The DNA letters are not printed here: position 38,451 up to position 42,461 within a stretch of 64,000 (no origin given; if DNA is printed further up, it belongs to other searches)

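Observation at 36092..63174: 27-kb island integrated at tRNA-Gly(CCC): intact tRNA at one end, a 34-nt copy of its 3' end at the other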

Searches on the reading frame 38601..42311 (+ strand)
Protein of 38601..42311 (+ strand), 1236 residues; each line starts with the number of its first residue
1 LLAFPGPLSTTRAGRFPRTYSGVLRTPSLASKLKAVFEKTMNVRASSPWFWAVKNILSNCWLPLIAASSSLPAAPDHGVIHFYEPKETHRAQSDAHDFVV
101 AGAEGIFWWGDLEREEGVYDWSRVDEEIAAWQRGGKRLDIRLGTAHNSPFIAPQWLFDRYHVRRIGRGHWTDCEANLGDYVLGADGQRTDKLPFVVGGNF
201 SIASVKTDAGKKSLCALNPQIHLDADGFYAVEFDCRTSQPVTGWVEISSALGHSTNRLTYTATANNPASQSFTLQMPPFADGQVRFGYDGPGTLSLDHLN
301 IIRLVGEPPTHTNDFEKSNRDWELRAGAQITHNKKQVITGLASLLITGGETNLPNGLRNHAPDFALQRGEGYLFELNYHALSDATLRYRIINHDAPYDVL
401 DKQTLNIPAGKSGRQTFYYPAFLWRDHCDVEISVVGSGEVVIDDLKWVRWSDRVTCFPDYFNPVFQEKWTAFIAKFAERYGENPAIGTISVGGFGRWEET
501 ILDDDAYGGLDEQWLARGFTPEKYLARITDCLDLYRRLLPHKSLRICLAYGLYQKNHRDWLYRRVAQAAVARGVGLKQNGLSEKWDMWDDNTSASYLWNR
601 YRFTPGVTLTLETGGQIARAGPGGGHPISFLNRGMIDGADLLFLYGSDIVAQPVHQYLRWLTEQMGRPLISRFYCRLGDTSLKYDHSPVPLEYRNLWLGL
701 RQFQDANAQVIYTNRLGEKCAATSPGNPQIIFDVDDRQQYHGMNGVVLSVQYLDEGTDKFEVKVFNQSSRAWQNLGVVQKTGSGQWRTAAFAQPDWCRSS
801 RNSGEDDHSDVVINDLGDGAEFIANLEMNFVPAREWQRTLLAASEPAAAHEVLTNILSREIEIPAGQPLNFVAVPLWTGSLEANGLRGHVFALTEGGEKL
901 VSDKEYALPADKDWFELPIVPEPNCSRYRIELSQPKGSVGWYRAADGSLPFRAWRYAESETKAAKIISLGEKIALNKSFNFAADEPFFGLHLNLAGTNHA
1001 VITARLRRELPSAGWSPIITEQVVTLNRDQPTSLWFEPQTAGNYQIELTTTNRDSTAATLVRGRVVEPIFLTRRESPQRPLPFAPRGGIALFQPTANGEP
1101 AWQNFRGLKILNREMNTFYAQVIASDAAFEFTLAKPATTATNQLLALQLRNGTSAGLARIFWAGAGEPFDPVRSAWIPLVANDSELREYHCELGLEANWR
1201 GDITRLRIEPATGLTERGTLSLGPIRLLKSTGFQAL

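Call 7: search_protein_families(library=pfam, proteins=[window:38601-42311:+], max_evalue=0.01)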
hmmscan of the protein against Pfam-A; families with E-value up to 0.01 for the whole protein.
window:38601-42311:+ (1236 aa): 1 family
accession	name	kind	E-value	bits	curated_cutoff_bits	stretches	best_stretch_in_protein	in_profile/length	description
PF02449.21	Glyco_hydro_42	-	8.6e-05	22.5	21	1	105-160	30-80/376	Beta-galactosidase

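Call 28: search_protein_families(library=ncbifam, proteins=[window:38601-42311:+], max_evalue=1)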
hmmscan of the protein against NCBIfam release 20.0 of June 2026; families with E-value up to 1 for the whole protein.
window:38601-42311:+ (1236 aa): 1 family
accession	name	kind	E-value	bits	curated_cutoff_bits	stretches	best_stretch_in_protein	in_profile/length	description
TIGR04507.1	fluorinase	equivalog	0.081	12.3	400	1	1132-1186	60-113/286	adenosyl-fluoride synthase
